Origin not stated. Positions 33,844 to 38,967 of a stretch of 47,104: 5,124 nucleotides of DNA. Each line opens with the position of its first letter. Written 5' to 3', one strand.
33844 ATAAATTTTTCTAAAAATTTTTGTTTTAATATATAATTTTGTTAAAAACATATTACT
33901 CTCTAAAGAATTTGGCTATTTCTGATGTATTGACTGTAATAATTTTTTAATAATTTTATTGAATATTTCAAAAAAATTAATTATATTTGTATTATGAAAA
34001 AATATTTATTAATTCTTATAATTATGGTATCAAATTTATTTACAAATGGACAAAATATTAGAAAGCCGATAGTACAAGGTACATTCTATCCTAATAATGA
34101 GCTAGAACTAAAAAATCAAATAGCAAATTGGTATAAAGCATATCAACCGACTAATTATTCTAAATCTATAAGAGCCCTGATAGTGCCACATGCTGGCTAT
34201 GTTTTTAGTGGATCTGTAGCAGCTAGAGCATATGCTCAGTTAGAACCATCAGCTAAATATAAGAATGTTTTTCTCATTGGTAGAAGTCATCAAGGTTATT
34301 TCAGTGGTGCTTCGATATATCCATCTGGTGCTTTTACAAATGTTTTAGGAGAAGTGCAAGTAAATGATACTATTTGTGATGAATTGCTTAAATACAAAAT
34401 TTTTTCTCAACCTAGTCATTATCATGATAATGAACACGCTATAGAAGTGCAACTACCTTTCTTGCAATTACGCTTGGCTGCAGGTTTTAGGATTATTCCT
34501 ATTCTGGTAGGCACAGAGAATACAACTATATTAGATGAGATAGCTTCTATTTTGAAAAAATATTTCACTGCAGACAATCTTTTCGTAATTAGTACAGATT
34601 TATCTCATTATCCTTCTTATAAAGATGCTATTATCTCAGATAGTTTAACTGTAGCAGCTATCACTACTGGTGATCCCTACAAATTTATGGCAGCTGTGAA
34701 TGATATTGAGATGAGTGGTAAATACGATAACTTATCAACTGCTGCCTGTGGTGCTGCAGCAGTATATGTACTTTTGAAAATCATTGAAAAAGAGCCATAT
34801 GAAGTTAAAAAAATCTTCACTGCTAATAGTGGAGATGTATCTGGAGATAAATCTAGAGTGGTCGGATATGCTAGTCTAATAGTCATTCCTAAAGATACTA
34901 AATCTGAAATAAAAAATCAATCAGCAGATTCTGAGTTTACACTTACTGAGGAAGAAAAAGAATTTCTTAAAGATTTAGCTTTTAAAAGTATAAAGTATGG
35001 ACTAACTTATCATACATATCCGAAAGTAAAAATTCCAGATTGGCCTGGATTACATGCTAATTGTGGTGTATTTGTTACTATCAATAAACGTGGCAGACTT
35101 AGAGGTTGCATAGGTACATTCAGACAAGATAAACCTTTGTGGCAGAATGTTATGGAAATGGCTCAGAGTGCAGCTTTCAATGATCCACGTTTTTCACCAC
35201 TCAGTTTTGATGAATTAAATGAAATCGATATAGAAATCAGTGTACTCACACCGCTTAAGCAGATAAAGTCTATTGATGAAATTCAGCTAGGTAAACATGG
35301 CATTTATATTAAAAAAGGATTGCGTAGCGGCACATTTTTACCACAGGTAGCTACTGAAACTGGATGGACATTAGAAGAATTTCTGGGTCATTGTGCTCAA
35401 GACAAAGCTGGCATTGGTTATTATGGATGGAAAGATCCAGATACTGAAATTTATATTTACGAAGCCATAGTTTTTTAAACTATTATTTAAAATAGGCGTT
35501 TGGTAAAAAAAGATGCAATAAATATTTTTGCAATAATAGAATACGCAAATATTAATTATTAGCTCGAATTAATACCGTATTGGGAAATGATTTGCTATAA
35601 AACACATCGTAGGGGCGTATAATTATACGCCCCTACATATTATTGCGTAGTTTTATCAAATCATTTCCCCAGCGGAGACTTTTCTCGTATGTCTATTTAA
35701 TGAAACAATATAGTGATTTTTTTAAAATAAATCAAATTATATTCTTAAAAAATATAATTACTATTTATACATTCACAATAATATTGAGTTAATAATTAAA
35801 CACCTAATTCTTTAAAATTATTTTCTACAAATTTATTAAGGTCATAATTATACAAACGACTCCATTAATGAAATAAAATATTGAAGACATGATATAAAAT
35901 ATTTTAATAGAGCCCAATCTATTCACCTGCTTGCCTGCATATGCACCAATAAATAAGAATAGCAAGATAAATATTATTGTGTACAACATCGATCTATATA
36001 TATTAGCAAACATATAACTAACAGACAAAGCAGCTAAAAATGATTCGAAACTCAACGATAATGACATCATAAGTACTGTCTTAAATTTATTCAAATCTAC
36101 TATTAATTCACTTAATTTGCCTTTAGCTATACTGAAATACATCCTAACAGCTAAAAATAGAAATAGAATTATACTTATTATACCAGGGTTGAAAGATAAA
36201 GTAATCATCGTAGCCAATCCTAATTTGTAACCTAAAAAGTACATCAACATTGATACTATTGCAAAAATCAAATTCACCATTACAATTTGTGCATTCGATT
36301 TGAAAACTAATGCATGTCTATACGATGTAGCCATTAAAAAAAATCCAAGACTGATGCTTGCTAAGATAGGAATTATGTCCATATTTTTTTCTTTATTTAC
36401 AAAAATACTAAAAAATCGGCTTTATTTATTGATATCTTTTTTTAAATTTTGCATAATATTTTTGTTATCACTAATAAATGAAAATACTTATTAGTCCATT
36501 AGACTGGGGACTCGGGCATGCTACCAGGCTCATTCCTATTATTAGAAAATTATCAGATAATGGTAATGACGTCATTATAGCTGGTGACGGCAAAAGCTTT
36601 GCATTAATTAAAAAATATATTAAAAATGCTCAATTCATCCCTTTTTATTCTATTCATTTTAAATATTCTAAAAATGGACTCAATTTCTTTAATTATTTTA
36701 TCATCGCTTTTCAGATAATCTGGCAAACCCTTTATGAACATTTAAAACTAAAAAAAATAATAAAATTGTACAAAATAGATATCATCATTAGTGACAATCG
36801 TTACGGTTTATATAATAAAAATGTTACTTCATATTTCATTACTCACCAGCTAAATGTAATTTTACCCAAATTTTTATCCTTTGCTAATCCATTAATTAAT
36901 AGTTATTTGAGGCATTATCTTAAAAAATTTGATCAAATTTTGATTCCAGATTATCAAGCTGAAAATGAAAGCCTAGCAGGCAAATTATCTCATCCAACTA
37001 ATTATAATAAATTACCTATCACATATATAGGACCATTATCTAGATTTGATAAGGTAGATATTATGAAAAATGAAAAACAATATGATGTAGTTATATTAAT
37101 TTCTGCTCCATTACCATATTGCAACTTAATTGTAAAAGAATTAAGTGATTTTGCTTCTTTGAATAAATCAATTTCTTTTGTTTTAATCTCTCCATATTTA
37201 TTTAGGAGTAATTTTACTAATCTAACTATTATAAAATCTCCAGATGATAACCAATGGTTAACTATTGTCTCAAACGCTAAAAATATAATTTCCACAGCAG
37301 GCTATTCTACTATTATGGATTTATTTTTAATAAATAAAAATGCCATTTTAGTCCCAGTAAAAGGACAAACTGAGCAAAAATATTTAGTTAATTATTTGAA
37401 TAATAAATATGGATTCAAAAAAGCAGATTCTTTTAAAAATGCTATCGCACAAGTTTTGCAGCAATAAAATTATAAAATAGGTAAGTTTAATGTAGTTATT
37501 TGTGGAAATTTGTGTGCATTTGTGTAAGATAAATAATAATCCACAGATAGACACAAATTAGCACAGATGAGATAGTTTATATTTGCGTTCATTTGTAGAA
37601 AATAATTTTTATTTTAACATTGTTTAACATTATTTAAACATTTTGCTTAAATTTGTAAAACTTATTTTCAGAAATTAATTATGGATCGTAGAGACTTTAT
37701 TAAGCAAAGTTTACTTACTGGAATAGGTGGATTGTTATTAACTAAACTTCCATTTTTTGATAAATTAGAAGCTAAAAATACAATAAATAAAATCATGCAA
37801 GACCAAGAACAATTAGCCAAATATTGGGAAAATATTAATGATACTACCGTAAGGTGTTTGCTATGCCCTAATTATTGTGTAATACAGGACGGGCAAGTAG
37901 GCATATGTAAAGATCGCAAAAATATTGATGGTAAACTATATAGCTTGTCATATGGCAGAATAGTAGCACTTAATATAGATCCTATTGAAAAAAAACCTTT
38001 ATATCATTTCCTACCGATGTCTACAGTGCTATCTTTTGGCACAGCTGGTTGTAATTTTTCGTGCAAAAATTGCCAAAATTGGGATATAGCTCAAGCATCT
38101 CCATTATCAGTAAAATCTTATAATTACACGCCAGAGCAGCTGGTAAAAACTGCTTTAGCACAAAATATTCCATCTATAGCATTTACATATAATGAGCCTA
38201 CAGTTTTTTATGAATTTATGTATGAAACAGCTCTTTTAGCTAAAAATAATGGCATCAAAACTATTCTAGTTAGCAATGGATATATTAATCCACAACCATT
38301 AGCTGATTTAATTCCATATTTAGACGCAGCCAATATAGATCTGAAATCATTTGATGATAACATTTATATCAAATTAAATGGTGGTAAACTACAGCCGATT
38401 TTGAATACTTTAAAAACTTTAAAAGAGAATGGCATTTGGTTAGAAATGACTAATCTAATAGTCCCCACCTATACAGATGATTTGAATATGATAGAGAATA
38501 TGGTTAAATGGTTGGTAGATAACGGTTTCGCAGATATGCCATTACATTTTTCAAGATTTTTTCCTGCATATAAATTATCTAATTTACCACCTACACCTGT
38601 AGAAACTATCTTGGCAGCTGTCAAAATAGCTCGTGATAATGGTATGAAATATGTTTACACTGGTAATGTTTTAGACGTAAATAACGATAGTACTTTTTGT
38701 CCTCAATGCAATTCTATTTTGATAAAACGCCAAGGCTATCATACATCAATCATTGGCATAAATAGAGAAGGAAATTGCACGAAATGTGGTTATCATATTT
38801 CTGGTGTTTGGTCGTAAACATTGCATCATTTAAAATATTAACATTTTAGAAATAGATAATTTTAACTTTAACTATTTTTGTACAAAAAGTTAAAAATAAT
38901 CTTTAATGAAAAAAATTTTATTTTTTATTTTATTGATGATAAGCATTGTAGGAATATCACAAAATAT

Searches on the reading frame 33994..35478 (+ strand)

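Call 13: search_protein_families(library=pfam, proteins=[window:33994-35478:+], max_evalue=0.01)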
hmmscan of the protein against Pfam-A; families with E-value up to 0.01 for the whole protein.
window:33994-35478:+ (494 aa): 2 families
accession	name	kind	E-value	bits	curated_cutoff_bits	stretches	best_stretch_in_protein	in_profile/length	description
PF01875.22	Memo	-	1.1e-54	185.9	27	1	25-295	2-268/269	Memo-like protein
PF01871.22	AMMECR1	-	1.2e-53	181.5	25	1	328-494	3-168/168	AMMECR1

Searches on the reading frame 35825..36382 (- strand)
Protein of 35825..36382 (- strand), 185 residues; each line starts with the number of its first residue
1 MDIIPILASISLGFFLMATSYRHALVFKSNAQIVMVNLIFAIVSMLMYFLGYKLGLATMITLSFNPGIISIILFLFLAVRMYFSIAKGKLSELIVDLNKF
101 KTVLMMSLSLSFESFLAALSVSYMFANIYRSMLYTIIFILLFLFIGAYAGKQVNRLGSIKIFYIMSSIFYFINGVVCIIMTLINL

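Call 13: search_protein_families(library=pfam, proteins=[window:35825-36382:-], max_evalue=0.01)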
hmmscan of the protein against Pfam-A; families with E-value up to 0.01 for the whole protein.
window:35825-36382:- (185 aa): 1 family
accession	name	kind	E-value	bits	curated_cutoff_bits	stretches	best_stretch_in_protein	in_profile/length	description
PF02659.21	Mntp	-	1.3e-06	28.7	24.4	1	31-156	5-131/152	Putative manganese efflux pump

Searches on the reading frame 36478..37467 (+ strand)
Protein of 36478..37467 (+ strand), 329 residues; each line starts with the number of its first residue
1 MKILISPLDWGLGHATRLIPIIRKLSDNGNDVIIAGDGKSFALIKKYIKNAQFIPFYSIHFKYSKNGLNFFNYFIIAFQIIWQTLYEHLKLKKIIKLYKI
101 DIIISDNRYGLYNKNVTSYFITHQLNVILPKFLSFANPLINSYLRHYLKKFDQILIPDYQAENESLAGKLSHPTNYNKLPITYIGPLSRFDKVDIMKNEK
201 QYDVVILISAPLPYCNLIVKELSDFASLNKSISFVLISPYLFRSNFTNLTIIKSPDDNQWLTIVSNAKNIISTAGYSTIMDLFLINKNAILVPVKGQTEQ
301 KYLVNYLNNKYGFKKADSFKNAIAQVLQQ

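Call 54: search_protein_families(library=pfam, proteins=[window:36478-37467:+], max_evalue=0.001)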
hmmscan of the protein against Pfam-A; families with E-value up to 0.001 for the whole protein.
window:36478-37467:+ (329 aa): 3 families
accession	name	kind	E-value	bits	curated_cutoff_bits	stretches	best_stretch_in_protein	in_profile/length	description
PF13528.12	Glyco_trans_1_3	-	3.5e-10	40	25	1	248-317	237-308/322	Glycosyl transferase family 1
PF04101.22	Glyco_tran_28_C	-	8.8e-05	23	22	1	261-308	66-115/166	Glycosyltransferase family 28 C-terminal domain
PF13439.12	Glyco_transf_4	-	0.00098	19.6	28.5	0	21-158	11-141/170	Glycosyltransferase Family 4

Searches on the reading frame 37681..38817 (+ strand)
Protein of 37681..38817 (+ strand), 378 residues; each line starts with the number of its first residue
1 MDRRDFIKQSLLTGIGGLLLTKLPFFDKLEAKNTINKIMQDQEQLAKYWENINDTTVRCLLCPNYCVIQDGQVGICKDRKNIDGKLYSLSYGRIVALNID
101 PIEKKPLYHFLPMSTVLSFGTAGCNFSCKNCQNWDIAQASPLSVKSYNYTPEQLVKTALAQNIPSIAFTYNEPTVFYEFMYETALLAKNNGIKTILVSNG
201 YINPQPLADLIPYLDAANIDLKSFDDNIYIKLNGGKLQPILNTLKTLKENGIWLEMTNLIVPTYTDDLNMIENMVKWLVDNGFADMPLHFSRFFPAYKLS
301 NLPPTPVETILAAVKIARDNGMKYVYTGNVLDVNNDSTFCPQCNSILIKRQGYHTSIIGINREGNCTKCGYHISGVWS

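Call 54: search_protein_families(library=pfam, proteins=[window:37681-38817:+], max_evalue=0.001)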
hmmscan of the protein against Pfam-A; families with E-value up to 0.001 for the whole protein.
window:37681-38817:+ (378 aa): 2 families
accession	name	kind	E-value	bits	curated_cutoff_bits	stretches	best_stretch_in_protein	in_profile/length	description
PF04055.27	Radical_SAM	-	2.1e-23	83.8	29.5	1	121-278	4-166/166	Radical SAM superfamily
PF13353.11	Fer4_12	-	0.0005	20.8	22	1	121-207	12-98/137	4Fe-4S single cluster domain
